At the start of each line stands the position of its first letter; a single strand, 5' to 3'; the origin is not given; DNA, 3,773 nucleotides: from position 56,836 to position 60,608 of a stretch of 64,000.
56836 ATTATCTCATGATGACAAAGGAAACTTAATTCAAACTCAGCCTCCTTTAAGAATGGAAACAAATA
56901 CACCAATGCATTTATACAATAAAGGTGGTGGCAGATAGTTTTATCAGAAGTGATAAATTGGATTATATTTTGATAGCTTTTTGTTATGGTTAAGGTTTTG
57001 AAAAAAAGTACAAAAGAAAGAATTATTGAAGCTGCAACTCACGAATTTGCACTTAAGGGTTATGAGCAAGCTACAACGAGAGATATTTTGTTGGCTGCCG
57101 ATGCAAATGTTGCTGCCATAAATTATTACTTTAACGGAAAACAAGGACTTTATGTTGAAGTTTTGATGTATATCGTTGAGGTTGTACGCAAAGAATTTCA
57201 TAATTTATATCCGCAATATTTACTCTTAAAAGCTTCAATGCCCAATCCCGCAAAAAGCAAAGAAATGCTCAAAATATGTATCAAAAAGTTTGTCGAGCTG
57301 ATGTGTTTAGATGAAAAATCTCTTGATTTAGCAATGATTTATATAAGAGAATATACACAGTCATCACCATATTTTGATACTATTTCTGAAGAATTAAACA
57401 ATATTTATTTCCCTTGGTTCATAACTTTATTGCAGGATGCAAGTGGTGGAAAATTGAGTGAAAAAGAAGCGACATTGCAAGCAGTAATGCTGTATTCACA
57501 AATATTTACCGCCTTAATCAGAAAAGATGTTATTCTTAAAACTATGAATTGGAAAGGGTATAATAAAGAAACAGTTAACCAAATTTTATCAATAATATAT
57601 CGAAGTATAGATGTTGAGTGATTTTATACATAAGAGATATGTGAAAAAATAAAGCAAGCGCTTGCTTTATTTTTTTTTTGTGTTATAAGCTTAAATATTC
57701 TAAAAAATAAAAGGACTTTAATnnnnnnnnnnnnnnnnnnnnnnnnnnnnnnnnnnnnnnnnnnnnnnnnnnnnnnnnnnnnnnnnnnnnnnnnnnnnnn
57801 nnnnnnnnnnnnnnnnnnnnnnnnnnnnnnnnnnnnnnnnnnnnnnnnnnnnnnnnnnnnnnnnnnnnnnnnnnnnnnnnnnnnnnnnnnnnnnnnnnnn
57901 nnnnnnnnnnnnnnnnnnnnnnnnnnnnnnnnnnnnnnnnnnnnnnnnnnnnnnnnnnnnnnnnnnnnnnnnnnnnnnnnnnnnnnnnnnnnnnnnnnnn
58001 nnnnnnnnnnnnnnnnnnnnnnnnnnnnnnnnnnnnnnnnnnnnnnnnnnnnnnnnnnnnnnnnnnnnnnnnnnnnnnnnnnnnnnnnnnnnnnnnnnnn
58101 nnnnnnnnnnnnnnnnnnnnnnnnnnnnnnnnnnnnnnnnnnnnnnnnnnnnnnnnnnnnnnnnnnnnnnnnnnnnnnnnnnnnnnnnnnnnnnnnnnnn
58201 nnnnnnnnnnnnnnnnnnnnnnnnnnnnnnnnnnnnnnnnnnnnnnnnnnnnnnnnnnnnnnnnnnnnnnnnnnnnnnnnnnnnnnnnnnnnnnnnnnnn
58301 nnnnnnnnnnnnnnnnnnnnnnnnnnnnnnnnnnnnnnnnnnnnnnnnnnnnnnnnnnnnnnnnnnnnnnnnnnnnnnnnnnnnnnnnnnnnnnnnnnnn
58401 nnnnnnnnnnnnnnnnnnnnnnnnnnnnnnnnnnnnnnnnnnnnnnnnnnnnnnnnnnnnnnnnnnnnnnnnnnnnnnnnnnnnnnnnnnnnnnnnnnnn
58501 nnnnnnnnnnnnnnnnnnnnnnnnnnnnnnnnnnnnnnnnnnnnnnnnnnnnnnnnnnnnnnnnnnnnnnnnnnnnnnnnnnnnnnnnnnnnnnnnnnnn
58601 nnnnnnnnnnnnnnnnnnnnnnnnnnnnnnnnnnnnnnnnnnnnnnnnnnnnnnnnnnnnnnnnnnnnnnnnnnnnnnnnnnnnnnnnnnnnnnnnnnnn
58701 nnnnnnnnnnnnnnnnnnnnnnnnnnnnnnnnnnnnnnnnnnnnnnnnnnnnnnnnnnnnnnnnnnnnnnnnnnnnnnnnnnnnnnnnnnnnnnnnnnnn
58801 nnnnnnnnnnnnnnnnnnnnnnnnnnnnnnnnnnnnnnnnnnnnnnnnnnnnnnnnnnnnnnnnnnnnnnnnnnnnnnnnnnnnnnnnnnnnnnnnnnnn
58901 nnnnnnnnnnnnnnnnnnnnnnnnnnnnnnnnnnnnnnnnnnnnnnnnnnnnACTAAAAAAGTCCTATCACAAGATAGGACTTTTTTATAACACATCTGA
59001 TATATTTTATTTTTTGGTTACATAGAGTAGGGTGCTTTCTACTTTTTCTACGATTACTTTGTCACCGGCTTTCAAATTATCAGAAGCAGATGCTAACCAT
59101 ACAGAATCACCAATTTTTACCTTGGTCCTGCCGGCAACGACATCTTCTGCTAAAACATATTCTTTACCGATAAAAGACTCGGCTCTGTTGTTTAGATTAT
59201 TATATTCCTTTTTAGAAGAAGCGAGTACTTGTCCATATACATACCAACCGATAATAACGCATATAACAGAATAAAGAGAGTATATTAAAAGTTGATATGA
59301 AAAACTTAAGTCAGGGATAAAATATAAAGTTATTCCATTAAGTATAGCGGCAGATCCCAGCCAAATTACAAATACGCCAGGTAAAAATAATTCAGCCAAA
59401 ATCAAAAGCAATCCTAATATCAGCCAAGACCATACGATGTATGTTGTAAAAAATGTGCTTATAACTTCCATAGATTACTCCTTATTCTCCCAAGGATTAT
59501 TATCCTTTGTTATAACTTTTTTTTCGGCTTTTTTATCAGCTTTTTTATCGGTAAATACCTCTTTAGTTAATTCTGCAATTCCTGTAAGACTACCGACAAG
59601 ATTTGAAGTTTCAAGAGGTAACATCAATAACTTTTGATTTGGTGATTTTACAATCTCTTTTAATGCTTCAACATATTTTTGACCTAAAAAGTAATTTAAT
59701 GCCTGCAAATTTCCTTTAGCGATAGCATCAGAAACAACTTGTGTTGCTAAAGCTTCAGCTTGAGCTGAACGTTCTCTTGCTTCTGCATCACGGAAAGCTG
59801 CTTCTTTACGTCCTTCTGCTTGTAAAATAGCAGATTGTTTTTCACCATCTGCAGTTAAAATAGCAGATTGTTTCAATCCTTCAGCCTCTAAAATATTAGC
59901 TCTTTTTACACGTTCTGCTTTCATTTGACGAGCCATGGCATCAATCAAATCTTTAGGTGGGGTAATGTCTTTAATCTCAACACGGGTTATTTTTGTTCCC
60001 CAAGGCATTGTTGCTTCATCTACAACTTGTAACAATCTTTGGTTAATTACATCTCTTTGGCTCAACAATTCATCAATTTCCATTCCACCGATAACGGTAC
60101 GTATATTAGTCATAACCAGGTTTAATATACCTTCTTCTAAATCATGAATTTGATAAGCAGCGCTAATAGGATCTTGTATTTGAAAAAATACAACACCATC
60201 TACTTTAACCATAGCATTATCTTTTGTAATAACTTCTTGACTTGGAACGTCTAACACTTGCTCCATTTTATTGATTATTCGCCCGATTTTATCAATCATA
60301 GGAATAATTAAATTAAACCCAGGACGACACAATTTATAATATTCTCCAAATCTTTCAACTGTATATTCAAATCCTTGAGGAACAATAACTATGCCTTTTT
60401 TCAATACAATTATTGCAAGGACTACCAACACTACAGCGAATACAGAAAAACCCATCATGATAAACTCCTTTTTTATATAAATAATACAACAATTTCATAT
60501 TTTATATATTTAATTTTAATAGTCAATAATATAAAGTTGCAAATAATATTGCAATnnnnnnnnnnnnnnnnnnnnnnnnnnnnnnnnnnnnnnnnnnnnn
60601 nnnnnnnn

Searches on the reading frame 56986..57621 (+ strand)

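Call 33: search_protein_families(library=pfam, proteins=[window:56986-57621:+], max_evalue=0.01)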
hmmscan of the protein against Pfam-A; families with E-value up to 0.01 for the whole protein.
window:56986-57621:+ (211 aa): 2 families
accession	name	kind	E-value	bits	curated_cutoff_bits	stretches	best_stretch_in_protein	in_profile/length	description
PF00440.29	TetR_N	-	9.8e-12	44.9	24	1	13-59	1-47/47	Bacterial regulatory proteins, tetR family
PF09209.16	CecR_C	-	1.9e-06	28.4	24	1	93-204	3-114/125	HTH-type transcriptional dual regulator CecR, C-terminal domain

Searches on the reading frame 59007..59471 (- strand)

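Call 33: search_protein_families(library=pfam, proteins=[window:59007-59471:-], max_evalue=0.01)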
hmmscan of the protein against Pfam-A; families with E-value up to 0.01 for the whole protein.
window:59007-59471:- (154 aa): 1 family
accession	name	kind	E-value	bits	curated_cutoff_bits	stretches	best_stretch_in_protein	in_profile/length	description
PF01957.25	NfeD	-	5e-09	36.7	29.1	1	97-153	1-57/57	NfeD-like C-terminal, partner-binding domain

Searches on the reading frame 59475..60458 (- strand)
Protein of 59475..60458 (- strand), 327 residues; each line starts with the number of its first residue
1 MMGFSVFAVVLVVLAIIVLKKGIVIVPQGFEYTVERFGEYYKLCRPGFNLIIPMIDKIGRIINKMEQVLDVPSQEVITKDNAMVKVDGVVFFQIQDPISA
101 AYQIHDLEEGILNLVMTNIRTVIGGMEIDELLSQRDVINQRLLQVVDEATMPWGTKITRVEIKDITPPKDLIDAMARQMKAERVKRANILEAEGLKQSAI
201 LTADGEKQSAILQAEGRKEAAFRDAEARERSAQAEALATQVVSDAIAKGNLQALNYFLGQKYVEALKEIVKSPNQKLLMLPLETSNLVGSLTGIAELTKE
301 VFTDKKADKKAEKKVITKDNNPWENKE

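Call 33: search_protein_families(library=pfam, proteins=[window:59475-60458:-], max_evalue=0.01)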
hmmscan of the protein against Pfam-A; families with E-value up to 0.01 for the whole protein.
window:59475-60458:- (327 aa): 3 families
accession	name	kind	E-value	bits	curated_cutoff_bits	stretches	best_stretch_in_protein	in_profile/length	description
PF01145.31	Band_7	-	5e-35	121.6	23.6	1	25-195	2-175/176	SPFH domain / Band 7 family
PF16200.10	Band_7_C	-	0.0071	16.8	29.1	0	241-299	2-59/63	C-terminal region of band_7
PF13421.11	Band_7_1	-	0.0074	16.4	24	0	101-179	127-207/211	SPFH domain-Band 7 family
